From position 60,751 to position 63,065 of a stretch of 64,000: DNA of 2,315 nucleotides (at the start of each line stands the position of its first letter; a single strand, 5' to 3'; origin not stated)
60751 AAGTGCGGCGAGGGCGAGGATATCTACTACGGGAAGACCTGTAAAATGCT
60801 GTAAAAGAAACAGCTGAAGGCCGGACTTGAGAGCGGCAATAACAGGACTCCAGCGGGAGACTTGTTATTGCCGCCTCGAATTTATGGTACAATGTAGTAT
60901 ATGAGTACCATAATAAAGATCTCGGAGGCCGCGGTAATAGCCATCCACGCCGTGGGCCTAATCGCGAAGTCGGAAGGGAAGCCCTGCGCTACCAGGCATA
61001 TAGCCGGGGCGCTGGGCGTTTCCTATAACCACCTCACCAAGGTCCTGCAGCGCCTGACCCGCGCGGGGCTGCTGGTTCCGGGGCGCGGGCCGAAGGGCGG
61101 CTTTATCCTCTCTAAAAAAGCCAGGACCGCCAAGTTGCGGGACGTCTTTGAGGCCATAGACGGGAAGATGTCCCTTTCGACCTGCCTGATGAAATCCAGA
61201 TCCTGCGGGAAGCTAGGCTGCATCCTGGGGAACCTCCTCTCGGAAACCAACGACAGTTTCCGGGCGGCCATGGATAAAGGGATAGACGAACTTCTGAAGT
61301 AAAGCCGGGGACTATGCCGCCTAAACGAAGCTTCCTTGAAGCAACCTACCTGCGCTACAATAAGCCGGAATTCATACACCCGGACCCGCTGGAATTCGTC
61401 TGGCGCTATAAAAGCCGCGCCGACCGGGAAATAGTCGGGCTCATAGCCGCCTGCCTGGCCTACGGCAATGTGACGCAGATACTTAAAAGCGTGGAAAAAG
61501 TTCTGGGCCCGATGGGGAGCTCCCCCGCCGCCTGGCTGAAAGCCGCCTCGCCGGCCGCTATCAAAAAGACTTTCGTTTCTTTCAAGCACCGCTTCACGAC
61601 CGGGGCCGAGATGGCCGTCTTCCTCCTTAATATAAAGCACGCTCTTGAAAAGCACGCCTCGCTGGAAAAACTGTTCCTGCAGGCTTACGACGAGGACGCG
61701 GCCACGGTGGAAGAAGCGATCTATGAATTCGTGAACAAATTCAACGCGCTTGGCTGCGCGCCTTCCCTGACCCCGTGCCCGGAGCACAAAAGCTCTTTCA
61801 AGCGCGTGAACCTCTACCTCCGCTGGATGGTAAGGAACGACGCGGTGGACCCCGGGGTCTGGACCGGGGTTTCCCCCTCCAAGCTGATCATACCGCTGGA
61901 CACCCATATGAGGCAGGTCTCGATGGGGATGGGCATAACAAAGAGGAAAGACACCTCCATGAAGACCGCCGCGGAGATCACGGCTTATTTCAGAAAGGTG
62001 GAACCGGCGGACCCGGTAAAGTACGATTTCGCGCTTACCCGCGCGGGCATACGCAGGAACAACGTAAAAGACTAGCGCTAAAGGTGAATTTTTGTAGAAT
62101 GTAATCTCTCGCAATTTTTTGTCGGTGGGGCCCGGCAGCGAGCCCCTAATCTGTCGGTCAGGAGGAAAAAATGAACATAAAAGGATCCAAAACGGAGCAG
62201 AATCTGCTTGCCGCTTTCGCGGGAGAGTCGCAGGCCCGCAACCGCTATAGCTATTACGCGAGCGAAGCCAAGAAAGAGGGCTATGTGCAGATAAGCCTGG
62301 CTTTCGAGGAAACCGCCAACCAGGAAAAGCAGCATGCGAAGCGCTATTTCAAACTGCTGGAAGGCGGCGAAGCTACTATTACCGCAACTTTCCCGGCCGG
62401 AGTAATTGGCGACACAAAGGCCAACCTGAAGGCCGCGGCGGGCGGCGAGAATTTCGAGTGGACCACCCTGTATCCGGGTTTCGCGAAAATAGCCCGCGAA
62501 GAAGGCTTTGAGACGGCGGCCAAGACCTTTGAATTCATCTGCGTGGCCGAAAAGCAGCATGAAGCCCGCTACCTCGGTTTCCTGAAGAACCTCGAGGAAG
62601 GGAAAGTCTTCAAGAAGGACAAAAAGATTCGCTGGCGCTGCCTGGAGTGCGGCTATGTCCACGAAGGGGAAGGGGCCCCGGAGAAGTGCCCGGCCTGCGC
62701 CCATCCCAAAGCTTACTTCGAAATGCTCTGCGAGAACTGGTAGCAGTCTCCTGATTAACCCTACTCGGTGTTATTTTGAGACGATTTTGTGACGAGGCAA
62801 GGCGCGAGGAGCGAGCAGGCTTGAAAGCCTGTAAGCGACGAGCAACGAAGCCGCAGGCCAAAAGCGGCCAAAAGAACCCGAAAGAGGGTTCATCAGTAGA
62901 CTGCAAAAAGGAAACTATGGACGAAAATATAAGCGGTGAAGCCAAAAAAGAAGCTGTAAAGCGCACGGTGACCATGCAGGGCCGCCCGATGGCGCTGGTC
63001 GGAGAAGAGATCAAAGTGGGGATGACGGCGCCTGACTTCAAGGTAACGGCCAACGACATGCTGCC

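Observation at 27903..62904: Family of structured intergenic repeats with conserved cores but locus-specific closing helices, always wedged between stop codon and next RBS inside operons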

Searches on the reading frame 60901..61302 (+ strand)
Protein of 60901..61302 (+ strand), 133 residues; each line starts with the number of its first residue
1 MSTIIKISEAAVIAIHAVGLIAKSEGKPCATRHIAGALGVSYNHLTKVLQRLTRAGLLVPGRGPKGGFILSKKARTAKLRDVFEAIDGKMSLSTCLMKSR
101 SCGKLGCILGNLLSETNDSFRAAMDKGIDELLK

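Call 20: search_protein_families(library=pfam, proteins=[window:60901-61302:+])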
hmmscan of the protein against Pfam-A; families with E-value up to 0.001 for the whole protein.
window:60901-61302:+ (133 aa): 2 families
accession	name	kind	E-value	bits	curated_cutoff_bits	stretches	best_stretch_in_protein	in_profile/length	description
PF02082.26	Rrf2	-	1.2e-22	80.9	30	1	8-126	2-123/132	Iron-dependent Transcriptional regulator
PF13545.12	HTH_Crp_2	-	0.0005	20.4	27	1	31-63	25-56/70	Crp-like helix-turn-helix domain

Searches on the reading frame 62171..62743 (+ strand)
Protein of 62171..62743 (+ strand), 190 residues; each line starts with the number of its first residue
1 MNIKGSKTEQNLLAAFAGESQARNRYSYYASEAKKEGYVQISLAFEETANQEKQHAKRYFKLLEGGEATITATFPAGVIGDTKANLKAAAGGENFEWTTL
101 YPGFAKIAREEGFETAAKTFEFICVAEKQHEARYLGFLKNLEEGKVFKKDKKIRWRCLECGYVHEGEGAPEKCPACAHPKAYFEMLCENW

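Call 20: search_protein_families(library=pfam, proteins=[window:62171-62743:+])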
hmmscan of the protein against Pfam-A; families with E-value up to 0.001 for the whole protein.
window:62171-62743:+ (190 aa): 4 families
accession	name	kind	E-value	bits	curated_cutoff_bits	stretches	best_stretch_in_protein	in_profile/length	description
PF02915.23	Rubrerythrin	-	1.6e-30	106.7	22.8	1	11-135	2-134/137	Rubrerythrin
PF21349.2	RUBY_RBDX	-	3.1e-14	52.5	26.5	1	155-184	1-30/30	Rubrerythrin, rubredoxin-like domain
PF23458.2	DUF7130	-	3.4e-07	30.5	35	1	143-184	43-84/89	Domain of unknown function (DUF7130)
PF00210.30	Ferritin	-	7.2e-05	23.2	24.5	1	11-142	3-140/142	Ferritin-like domain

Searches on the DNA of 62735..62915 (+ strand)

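Call 81: search_dna_similar(query=window:62743-62904:+, collection=phages, mode=distant, max_evalue=0.001, max_rows=10)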
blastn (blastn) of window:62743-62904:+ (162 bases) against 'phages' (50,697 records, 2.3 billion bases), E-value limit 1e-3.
No match.

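Call 87: search_rna_families(source=window, start=62735, end=62915, threshold=evalue, max_evalue=5)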
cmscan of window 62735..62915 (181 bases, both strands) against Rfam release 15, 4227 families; matches with E-value up to 5: 2.
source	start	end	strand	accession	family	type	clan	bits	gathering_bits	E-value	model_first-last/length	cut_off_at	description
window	62782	62819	+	RF01276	sR53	Gene; snRNA; snoRNA; CD-box;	-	13.8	49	0.34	26-60/60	no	Small nucleolar RNA sR53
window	62771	62835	+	RF03163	c4-a1b1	Gene; antisense;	CL00128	11.2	46.7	1.8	1-53/53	no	a1, b1 targets of C4 antisense RNA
